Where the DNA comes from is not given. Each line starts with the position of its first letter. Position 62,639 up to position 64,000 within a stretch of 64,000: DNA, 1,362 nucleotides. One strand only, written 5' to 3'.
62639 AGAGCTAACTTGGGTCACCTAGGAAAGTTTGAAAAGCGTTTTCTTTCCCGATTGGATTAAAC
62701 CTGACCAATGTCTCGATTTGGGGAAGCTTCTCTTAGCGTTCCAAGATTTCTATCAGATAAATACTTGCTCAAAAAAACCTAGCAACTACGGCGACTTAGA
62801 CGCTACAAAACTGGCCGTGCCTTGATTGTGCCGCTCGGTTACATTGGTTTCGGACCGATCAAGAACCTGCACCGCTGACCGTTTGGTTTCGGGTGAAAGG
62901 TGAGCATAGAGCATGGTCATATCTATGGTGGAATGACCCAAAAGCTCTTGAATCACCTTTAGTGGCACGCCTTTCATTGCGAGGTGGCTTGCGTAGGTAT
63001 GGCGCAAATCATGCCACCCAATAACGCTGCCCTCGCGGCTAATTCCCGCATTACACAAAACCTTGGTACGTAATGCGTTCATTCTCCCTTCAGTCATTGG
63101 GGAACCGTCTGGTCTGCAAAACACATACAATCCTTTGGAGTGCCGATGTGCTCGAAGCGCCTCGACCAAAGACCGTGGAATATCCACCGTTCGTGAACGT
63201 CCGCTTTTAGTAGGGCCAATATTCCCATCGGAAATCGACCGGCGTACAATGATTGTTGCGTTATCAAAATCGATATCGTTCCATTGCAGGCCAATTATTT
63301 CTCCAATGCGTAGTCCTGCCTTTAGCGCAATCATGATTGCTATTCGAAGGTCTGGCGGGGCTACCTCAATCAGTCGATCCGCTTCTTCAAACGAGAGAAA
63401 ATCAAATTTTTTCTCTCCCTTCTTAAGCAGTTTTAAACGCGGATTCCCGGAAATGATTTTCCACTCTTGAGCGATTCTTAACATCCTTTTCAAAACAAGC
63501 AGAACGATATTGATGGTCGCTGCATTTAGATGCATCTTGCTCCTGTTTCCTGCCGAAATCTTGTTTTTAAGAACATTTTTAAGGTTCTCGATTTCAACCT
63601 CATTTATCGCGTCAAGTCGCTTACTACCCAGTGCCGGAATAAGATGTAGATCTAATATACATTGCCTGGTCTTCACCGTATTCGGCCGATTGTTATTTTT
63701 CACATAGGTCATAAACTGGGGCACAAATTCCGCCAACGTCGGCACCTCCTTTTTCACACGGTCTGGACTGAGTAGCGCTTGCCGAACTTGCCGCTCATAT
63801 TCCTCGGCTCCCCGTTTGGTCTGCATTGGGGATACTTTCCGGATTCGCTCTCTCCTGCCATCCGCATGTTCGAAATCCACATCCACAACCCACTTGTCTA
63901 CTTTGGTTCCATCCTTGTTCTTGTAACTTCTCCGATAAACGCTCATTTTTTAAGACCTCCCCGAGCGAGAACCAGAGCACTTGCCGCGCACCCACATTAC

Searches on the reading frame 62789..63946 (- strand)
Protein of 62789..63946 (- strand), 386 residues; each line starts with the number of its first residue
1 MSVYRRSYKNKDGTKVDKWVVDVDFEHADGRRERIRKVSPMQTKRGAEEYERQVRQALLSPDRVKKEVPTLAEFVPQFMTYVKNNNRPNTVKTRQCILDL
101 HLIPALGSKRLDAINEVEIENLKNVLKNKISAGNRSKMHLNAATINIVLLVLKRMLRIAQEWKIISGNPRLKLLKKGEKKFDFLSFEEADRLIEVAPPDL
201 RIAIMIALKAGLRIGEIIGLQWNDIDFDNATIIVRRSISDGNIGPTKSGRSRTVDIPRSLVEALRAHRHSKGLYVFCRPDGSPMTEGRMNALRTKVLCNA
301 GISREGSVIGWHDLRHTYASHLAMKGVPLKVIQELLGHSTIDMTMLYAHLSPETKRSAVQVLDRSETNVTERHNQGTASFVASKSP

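Call 3: search_protein_families(library=pfam, proteins=[window:62789-63946:-], max_evalue=0.1)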
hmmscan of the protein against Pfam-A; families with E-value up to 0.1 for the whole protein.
window:62789-63946:- (386 aa): 2 families
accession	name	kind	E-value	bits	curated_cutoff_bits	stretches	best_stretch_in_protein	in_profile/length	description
PF00589.27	Phage_integrase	-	5.9e-34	117.8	27.1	1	183-352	2-170/172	Phage integrase family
PF14659.12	Phage_int_SAM_3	-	8e-08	32.8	22.6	1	70-124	1-55/58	Phage integrase, N-terminal SAM-like domain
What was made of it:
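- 62786..63946 (-): Tyrosine integrase, 386 aa, apparently intact. It is the terminal gene of the inserted element. Pfam Phage_integrase E 5.9e-34 plus Phage_int_SAM_3 (call 3).
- On Tyrosine-integrase integrative element (genomic island or prophage): Pfam PF00589 E 5.9e-34 (call 3).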

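Call 4: search_protein_families(library=ncbifam, proteins=[window:62789-63946:-], max_evalue=0.1)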
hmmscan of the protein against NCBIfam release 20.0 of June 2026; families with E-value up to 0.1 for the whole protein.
window:62789-63946:- (386 aa): 14 families
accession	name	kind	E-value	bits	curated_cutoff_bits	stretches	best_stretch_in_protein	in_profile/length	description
NF040815.2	recomb_XerA_Arch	equivalog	2.2e-30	106.1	220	1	78-356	3-260/263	site-specific tyrosine recombinase/integron integrase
TIGR02224.1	recomb_XerC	equivalog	8.1e-22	77.9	335.15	1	99-356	24-283/295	tyrosine recombinase XerC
TIGR02225.1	recomb_XerD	equivalog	1.6e-21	76.9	329.6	1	87-354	14-278/290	site-specific tyrosine recombinase XerD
NF001399.0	PRK00283.1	subfamily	1.6e-20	73.5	279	1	98-359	32-292/300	tyrosine recombinase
TIGR02249.1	integrase_gron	subfamily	1.9e-20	73.4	265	2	298-357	251-307/315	integron integrase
NF003462.0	PRK05084.1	equivalog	3.8e-13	48.9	267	1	204-364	201-358/360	tyrosine recombinase XerS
NF011946.0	PRK15417.1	equivalog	2.3e-12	46.7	435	2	299-356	267-321/337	integron integrase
NF002331.0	PRK01287.1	subfamily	3.8e-10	39.3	371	1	203-353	166-315/365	site-specific tyrosine recombinase XerC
NF007370.0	PRK09870.1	subfamily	1.2e-09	38.2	221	1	177-348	6-177/200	tyrosine-type DNA invertase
NF007371.0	PRK09871.1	subfamily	5.6e-09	35.8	222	1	203-348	31-172/198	tyrosine-type DNA invertase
NF047926.1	integrase_GmtZ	equivalog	2.8e-07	28.9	600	1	311-384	430-501/784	gamma-mobile-trio integrase GmtZ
NF040693.1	recomb_GmtY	equivalog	0.0024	17.2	340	1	312-353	394-435/441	gamma-mobile-trio recombinase GmtY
NF041502.1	integrase_1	equivalog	0.0029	16.4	350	1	314-355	324-365/484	site-specific integrase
NF002685.0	PRK02436.1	equivalog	0.059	13.2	178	1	198-276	112-177/245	site-specific tyrosine recombinase XerD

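Call 17: find_related_loci(query=window:62789-63946:-, collection=genome_contigs, flank=10000)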
Query window:62789-63946:- (386 aa) in genome_contigs; peptide patterns used: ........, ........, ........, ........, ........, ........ (x = any residue, [..] = any of these).
59 stretches matched a pattern; 15 encode a relative of the query (tblastn E <= 1e-3); 15 distinct loci.
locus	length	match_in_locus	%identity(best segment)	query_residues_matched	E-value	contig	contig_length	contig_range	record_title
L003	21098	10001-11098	27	8-365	8e-24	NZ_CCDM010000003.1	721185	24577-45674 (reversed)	Oceanobacillus jeddahense strain S5, whole genome shotgun sequence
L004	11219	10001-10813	27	114-363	3e-23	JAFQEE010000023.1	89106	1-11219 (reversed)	MAG: Clostridia bacterium isolate RGIG1738 Goat_Cecum-3__c314585, whole genome shotgun sequence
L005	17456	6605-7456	28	82-375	2e-21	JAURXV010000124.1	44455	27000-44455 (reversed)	MAG: Syntrophales bacterium isolate E10_metabat.bin.36 E10_k141_526987, whole genome shotgun sequence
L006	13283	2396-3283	26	87-353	5e-21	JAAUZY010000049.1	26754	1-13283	MAG: Lachnospiraceae bacterium isolate Mgla_MAG_31-bin_12 c_000000116080, whole genome shotgun sequence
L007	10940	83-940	29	88-362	5e-20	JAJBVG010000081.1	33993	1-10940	MAG: Clostridiales bacterium isolate U_127109 U_127109=NODE_177_length_33993_cov_35.145206, whole genome shotgun sequenc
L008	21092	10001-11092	24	18-361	1e-19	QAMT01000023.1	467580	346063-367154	MAG: Phascolarctobacterium sp. isolate CIM:MAG 843_2 contig_7155, whole genome shotgun sequence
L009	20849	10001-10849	27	88-359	3e-19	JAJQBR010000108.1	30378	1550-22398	MAG: Clostridiales bacterium isolate C.4_4 NODE_211_length_30378_cov_10.332289, whole genome shotgun sequence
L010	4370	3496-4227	26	140-363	6e-19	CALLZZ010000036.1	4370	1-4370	MAG TPA_asm: uncultured Clostridia bacterium isolate SRR1561995_bin.103_CONCOCT_v1.1_MAG genome assembly, contig: ERZ724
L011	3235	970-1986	25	25-363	1e-18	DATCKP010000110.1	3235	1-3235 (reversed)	MAG TPA_asm: Clostridia bacterium isolate SMAG_U7099 k141_613241, whole genome shotgun sequence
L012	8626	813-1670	28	88-362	1e-17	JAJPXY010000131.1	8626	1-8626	MAG: Clostridiales bacterium isolate AH.3_3 NODE_951_length_8626_cov_11.014934, whole genome shotgun sequence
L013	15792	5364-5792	35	202-345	4e-17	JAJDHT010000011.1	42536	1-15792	Ruminococcaceae bacterium OttesenSCG-928-I18 AH-928-I18_NODE_11, whole genome shotgun sequence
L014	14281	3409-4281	26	106-361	5e-16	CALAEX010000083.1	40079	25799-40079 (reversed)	MAG TPA_asm: uncultured Lachnospiraceae bacterium isolate SRR6425826_bin.44_CONCOCT_v1.1_MAG genome assembly, contig: ER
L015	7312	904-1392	29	199-351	2e-13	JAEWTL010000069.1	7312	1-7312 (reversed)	MAG: Bacillota bacterium isolate OH_SDB_141 k127_678561, whole genome shotgun sequence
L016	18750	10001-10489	29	199-351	2e-13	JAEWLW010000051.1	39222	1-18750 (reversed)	MAG: Bacillota bacterium isolate OH_PDB_109 k127_924281, whole genome shotgun sequence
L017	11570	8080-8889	26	102-349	5e-11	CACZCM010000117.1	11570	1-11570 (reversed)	MAG: uncultured Ruminococcus sp. isolate RUG12488 genome assembly, contig: RUG12488_asm_117, whole genome shotgun sequen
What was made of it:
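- Tried and rejected: Even the source genome was not matched, so the MAG is not in that collection (call 17).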

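Call 18: find_homologous_proteins(query=window:62789-63946:-, max_evalue=1e-20)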
Query window:62789-63946:- (386 aa): 789 proteins with E <= 1e-20 among 5153 candidates; the best 120 are listed.
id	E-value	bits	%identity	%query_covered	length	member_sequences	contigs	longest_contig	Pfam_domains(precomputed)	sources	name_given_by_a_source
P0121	1.2e-253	859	100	100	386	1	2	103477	PF14659.13,PF00589.28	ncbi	-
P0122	1.4e-115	404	51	98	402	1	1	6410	PF14659.13,PF00589.28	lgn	-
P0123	9.7e-115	402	53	94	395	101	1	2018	PF14659.13,PF00589.28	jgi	jgi:integrase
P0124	5.7e-114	399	52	94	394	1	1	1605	PF14659.13,PF00589.28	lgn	-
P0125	2.3e-113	397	51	94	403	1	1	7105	PF14659.13,PF00589.28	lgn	-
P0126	2.1e-112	394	51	94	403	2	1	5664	PF14659.13,PF00589.28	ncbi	ncbi:tyrosine-type recombinase/integrase [Pyxidicoccus sp. 3LG]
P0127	7.9e-112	392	50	94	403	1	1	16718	PF14659.13,PF00589.28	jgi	jgi:integrase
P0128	3.9e-111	390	51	94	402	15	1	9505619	PF14659.13,PF00589.28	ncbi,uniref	ncbi:tyrosine-type recombinase/integrase [Myxococcus sp. Y35]|uniref:tyrosine-type recombinase/integ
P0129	5.5e-111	389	51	94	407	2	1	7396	PF14659.13,PF00589.28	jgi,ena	-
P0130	6.5e-111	389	49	94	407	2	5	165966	PF14659.13,PF00589.28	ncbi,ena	-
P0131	9.6e-111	389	51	94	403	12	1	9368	PF14659.13,PF00589.28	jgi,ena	-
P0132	1.0e-110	388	50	94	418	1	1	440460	PF14659.13,PF00589.28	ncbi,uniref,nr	ncbi:tyrosine-type recombinase/integrase [Myxococcus eversor]|uniref:tyrosine-type recombinase/integ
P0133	2.6e-110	387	51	94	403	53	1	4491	PF14659.13,PF00589.28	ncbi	-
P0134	3.7e-110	387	51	94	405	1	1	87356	PF14659.13,PF00589.28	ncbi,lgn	-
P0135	4.4e-110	386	50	94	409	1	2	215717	PF14659.13,PF13102.13,PF00589.28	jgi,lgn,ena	-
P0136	4.7e-110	386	50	94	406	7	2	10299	PF14659.13,PF00589.28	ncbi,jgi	jgi:integrase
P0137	6.8e-110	386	50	94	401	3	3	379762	PF14659.13,PF00589.28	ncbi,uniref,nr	ncbi:tyrosine-type recombinase/integrase [Corallococcus exiguus]|uniref:Tyrosine-type recombinase/in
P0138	2.8e-109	384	50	94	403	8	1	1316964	PF14659.13,PF00589.28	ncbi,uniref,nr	ncbi:tyrosine-type recombinase/integrase [Cystobacter ferrugineus]|uniref:Site-specific integrase n=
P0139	3.3e-109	383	51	94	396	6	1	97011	PF14659.13,PF00589.28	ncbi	ncbi:tyrosine-type recombinase/integrase [Corallococcus terminator]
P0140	3.9e-109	383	50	94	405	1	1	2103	PF14659.13,PF00589.28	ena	-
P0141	5.1e-109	383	50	94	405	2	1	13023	PF14659.13,PF00589.28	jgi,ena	-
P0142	5.1e-109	383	50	94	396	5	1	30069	PF14659.13,PF00589.28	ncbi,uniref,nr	ncbi:tyrosine-type recombinase/integrase [Corallococcus aberystwythensis]|uniref:Site-specific integ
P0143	2.0e-108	381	50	94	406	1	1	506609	PF14659.13,PF00589.28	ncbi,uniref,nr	ncbi:tyrosine-type recombinase/integrase [Myxococcus qinghaiensis]|uniref:tyrosine-type recombinase/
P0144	2.0e-108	381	50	94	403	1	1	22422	PF14659.13,PF00589.28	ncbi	ncbi:MAG TPA: tyrosine-type recombinase/integrase [Myxococcaceae bacterium]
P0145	2.4e-108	381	49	95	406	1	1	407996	PF14659.13,PF00589.28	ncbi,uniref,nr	ncbi:site-specific integrase [Myxococcus sp. K15C18031901]|uniref:tyrosine-type recombinase/integras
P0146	3.0e-108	380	49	98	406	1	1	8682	PF14659.13,PF00589.28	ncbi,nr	ncbi:site-specific integrase [Corallococcus sp. AB050B]|nr:site-specific integrase [Corallococcus sp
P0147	3.2e-108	380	49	94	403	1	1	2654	PF14659.13,PF00589.28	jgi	jgi:integrase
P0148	4.6e-108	380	50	94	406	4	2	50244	PF14659.13,PF00589.28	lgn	-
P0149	7.6e-108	379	50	94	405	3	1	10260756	PF14659.13,PF00589.28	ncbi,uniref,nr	ncbi:tyrosine-type recombinase/integrase [Stigmatella aurantiaca]|uniref:tyrosine-type recombinase/i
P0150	9.8e-108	379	49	94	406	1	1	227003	PF14659.13,PF00589.28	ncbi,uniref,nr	ncbi:site-specific integrase [Corallococcus sp. Z5C101001]|uniref:tyrosine-type recombinase/integras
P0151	1.8e-107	378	48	92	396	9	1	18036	PF14659.13,PF00589.28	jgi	-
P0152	3.3e-107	377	49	94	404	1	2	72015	PF14659.13,PF00589.28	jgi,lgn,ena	-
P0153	4.7e-107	376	49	94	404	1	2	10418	PF14659.13,PF00589.28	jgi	jgi:integrase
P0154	5.6e-107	376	49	94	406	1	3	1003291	PF14659.13,PF00589.28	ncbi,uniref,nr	ncbi:tyrosine-type recombinase/integrase [Corallococcus exiguus]|uniref:Tyrosine-type recombinase/in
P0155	5.8e-107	376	49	94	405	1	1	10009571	PF14659.13,PF00589.28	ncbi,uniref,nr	ncbi:tyrosine-type recombinase/integrase [Stigmatella sp. ncwal1]|uniref:Tyrosine-type recombinase/i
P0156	7.1e-107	376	49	94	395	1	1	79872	PF00589.28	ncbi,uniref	ncbi:tyrosine-type recombinase/integrase [Corallococcus sp. RDP092CA]|uniref:tyrosine-type recombina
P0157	1.0e-106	375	49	94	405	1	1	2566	PF14659.13,PF00589.28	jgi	jgi:integrase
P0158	2.1e-106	374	49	94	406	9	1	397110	PF14659.13,PF00589.28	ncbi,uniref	ncbi:tyrosine-type recombinase/integrase [Corallococcus interemptor]|uniref:tyrosine-type recombinas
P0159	2.3e-106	374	49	94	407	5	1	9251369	PF14659.13,PF00589.28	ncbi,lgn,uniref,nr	ncbi:site-specific integrase [Myxococcus xanthus]|uniref:tyrosine-type recombinase/integrase n=1 Tax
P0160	3.0e-106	374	51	94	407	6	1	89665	PF14659.13,PF00589.28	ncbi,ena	-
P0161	3.5e-106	374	48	100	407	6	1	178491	PF14659.13,PF00589.28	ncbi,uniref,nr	ncbi:site-specific integrase [Myxococcus sp. CA033]|uniref:tyrosine-type recombinase/integrase n=1 T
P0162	1.2e-105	372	50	94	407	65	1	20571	PF14659.13,PF00589.28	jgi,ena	-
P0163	3.4e-105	370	49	94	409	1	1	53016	PF14659.13,PF00589.28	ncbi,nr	ncbi:site-specific integrase [Corallococcus sp. H22C18031201]|nr:site-specific integrase [Corallococ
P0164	7.1e-105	369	48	94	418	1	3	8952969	PF14659.13,PF00589.28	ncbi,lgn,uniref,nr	ncbi:integrase [Myxococcus xanthus]|uniref:tyrosine-type recombinase/integrase n=1 Tax=Myxococcus xa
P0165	7.7e-105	369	50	94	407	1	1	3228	PF14659.13,PF00589.28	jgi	jgi:integrase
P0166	9.4e-105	369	48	94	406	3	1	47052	PF14659.13,PF00589.28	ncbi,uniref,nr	ncbi:site-specific integrase [Myxococcus sp. AB025B]|uniref:tyrosine-type recombinase/integrase n=1 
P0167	9.5e-105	369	51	89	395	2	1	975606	PF14659.13,PF00589.28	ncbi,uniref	ncbi:tyrosine-type recombinase/integrase [Hyalangium versicolor]|uniref:tyrosine-type recombinase/in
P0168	1.4e-104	368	49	94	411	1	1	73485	PF14659.13,PF00589.28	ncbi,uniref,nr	ncbi:site-specific integrase [Myxococcus sp. AM011]|uniref:tyrosine-type recombinase/integrase n=1 T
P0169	1.7e-104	368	48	94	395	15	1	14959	PF00589.28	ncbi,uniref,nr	ncbi:site-specific integrase [Corallococcus sp. AB045]|uniref:tyrosine-type recombinase/integrase n=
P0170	2.2e-104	368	48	94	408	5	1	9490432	PF14659.13,PF00589.28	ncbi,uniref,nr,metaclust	ncbi:tyrosine-type recombinase/integrase [Myxococcus hansupus]|uniref:tyrosine-type recombinase/inte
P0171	2.4e-104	368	49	94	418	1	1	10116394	PF14659.13,PF00589.28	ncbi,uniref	ncbi:site-specific integrase [Myxococcus stipitatus]|uniref:tyrosine-type recombinase/integrase n=1 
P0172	6.7e-104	366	48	94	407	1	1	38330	PF14659.13,PF00589.28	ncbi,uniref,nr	ncbi:site-specific integrase [Myxococcus llanfairpwllgwyngyllgogerychwyrndrobwllllantysiliogogogoche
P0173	7.3e-104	366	49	94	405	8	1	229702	PF14659.13,PF00589.28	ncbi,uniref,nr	ncbi:tyrosine-type recombinase/integrase [Myxococcus qinghaiensis]|uniref:tyrosine-type recombinase/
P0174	8.5e-104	366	49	94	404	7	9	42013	PF14659.13,PF00589.28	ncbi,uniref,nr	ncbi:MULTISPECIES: tyrosine-type recombinase/integrase [Myxococcus]|uniref:tyrosine-type recombinase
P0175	9.1e-104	366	50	94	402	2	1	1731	PF14659.13,PF00589.28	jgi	jgi:integrase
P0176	9.1e-104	366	49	98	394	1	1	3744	PF14659.13,PF00589.28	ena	-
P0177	1.5e-103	365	48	94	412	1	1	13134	PF14659.13,PF00589.28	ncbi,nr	ncbi:site-specific integrase [Corallococcus sp. AB050B]|nr:site-specific integrase [Corallococcus sp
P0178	2.5e-103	364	46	99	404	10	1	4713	PF14659.13,PF00589.28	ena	-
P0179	2.6e-103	364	48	94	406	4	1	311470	PF14659.13,PF00589.28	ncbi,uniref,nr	ncbi:site-specific integrase [Myxococcus sp. CA056]|uniref:tyrosine-type recombinase/integrase n=1 T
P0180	4.0e-103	363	47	98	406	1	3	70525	PF14659.13,PF00589.28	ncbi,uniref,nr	ncbi:tyrosine-type recombinase/integrase [Corallococcus exiguus]|uniref:Tyrosine-type recombinase/in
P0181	4.3e-103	363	46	97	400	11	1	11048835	PF14659.13,PF00589.28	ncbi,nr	ncbi:integrase [Myxococcus fulvus 124B02]|nr:integrase [Myxococcus fulvus 124B02]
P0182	6.4e-103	363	48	98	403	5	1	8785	PF14659.13,PF00589.28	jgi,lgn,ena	-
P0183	6.9e-103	363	51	89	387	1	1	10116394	PF14659.13,PF00589.28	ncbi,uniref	ncbi:tyrosine-type recombinase/integrase [Myxococcus stipitatus]|uniref:tyrosine-type recombinase/in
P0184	8.0e-103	362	47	98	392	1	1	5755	PF14659.13,PF13102.13,PF00589.28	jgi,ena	-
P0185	1.9e-102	361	49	94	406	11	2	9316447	PF14659.13,PF00589.28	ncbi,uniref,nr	ncbi:integrase [Myxococcus xanthus]|uniref:Integrase n=1 Tax=Myxococcus xanthus TaxID=34 RepID=A0AAE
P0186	2.2e-102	361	48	97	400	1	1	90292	PF14659.13,PF00589.28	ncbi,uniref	ncbi:tyrosine-type recombinase/integrase [Corallococcus sp. RDP092CA]|uniref:tyrosine-type recombina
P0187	2.5e-101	358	48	94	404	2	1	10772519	PF14659.13,PF00589.28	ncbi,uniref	ncbi:tyrosine-type recombinase/integrase [Myxococcus faecalis]|uniref:tyrosine-type recombinase/inte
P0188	3.2e-101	357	49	94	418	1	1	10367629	PF14659.13,PF00589.28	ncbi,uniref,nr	ncbi:tyrosine-type recombinase/integrase [Myxococcus landrumensis]|uniref:Site-specific integrase n=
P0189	7.0e-101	356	49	94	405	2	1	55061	PF14659.13,PF00589.28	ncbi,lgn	ncbi:tyrosine-type recombinase/integrase [Myxococcus sp. 1LA]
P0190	1.2e-100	355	48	94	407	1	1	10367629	PF14659.13,PF00589.28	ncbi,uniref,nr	ncbi:tyrosine-type recombinase/integrase [Myxococcus landrumensis]|uniref:Site-specific integrase n=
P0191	1.4e-100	355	47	96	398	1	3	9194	PF14659.13,PF00589.28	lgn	-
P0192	2.3e-100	354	49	94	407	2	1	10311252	PF14659.13,PF00589.28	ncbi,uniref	ncbi:tyrosine-type recombinase/integrase [Myxococcus stipitatus]|uniref:tyrosine-type recombinase/in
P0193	3.0e-100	354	46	98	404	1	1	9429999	PF14659.13,PF00589.28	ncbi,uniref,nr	ncbi:tyrosine-type recombinase/integrase [Myxococcus xanthus]|uniref:tyrosine-type recombinase/integ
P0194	9.8e-100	352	47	94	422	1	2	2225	PF14659.13,PF00589.28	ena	-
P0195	1.7e-99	352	47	94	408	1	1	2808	PF14659.13,PF00589.28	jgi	jgi:integrase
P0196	1.7e-99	352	45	98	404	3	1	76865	PF14659.13,PF00589.28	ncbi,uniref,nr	ncbi:site-specific integrase [Corallococcus sp. M34]|uniref:tyrosine-type recombinase/integrase n=1 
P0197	2.3e-99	351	46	98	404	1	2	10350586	PF14659.13,PF00589.28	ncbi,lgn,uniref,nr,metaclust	ncbi:phage integrase family site specific recombinase [Myxococcus stipitatus DSM 14675]|uniref:Phage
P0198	3.9e-99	350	47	98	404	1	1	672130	PF14659.13,PF00589.28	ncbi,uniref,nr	ncbi:tyrosine-type recombinase/integrase [Corallococcus sp. bb12-1]|uniref:tyrosine-type recombinase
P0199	4.4e-99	350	46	93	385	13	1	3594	PF14659.13,PF00589.28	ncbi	-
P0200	4.6e-99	350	47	98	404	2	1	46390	PF14659.13,PF00589.28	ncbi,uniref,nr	ncbi:site-specific integrase [Corallococcus sp. AS-1-12]|uniref:tyrosine-type recombinase/integrase 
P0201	5.0e-99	350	46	95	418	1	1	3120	PF14659.13,PF00589.28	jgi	jgi:integrase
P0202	5.4e-99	350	47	95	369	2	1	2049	PF14659.13,PF00589.28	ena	-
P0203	4.2e-98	347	48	94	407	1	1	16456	PF14659.13,PF00589.28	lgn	-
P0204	1.3e-97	345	49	89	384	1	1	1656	PF14659.13,PF00589.28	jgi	-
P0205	2.1e-96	341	47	94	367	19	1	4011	PF14659.13,PF00589.28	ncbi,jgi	jgi:integrase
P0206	2.5e-95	338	45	98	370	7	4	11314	PF14659.13,PF00589.28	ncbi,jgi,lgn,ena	-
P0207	7.4e-95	336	46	95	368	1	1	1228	PF14659.13,PF00589.28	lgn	-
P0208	2.3e-94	335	46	94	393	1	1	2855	PF14659.13,PF00589.28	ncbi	-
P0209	1.0e-93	333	49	94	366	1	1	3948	PF14659.13,PF00589.28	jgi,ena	-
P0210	1.2e-93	332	46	95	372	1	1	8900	PF14659.13,PF00589.28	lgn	-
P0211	1.9e-93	332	45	94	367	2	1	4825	PF00589.28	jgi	-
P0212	4.6e-93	330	47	96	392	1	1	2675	PF14659.13,PF00589.28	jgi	jgi:integrase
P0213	7.9e-93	330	46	94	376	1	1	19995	PF14659.13,PF00589.28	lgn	-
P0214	4.0e-92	327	47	91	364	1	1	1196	PF14659.13,PF00589.28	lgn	-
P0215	5.6e-92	327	46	98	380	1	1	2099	PF14659.13,PF00589.28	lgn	-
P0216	8.3e-92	326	49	91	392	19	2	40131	PF14659.13,PF00589.28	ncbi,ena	-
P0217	8.8e-92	326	44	94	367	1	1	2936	PF00589.28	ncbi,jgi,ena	-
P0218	2.3e-91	325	45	92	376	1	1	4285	PF00589.28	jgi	jgi:integrase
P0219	2.4e-91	325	45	97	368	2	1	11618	PF14659.13,PF00589.28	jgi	jgi:integrase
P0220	3.6e-91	324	46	94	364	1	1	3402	PF14659.13,PF00589.28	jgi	jgi:integrase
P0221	1.4e-90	322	46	94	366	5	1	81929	PF00589.28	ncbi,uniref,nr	ncbi:tyrosine-type recombinase/integrase [Corallococcus exiguus]|uniref:tyrosine-type recombinase/in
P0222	4.2e-90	321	43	97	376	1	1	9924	PF14659.13,PF00589.28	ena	-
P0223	4.5e-90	321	46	94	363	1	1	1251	PF14659.13,PF00589.28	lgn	-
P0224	5.0e-90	320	47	94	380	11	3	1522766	PF14659.13,PF00589.28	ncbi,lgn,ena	-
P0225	7.3e-90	320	44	98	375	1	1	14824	PF14659.13,PF00589.28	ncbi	-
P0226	1.7e-89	319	43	99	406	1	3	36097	PF14659.13,PF00589.28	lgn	-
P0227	3.0e-89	318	45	94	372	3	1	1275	PF14659.13,PF00589.28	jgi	jgi:integrase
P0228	3.7e-89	318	45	96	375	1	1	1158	PF14659.13,PF00589.28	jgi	jgi:integrase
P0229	6.6e-89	317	45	97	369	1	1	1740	PF14659.13,PF00589.28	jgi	jgi:integrase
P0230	7.2e-89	317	45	91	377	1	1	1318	PF14659.13,PF00589.28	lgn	-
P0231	9.1e-89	316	43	96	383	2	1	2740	PF14659.13,PF00589.28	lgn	-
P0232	9.3e-89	316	45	94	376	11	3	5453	PF14659.13,PF00589.28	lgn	-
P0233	9.6e-89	316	44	94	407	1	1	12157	PF14659.13,PF00589.28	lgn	-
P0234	1.0e-88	316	46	94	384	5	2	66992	PF14659.13,PF00589.28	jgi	jgi:integrase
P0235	1.1e-88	316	46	91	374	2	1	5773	PF14659.13,PF00589.28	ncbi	-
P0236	1.3e-88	316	45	98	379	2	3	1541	PF14659.13,PF00589.28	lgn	-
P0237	2.1e-88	315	48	94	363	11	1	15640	PF14659.13,PF00589.28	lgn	-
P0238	3.2e-88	314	42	95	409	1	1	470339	PF14659.13,PF00589.28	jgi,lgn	jgi:integrase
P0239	3.4e-88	314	45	91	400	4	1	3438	PF14659.13,PF00589.28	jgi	-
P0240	3.4e-88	314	44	96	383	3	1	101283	PF14659.13,PF00589.28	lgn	-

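Call 30: search_protein_families(library=phrogs, proteins=[window:62789-63946:-], max_evalue=0.01)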
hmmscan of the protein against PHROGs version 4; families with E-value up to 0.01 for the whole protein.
window:62789-63946:- (386 aa): 11 families
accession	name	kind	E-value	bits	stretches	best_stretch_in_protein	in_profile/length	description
phrog_1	-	integration and excision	1.2e-74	253.7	1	9-372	116-458/611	integrase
phrog_216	-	integration and excision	2.4e-41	142.8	1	151-371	21-245/301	integrase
phrog_7269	-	integration and excision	5.6e-12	46.4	1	309-359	28-78/89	integrase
phrog_7685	-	integration and excision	1.6e-11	45.2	1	305-363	177-236/240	integrase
phrog_37709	-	unknown function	9.9e-11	42.6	1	142-229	18-106/116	-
phrog_35951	-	unknown function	1.4e-08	36.1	1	299-354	15-66/97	-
phrog_23783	-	integration and excision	1.3e-07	32.8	1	7-141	5-130/162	integrase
phrog_26960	-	unknown function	3e-06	28.5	1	15-125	14-125/146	-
phrog_23271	-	unknown function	5.6e-06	27.2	1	312-349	12-49/67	-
phrog_7244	-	integration and excision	5.8e-06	26.8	1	50-226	55-224/263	integrase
phrog_34557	-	integration and excision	0.0051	17.6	0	308-354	124-170/183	integrase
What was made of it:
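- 62786..63946 (-): PHROG 1 integrase E 1.2e-74 (call 30).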
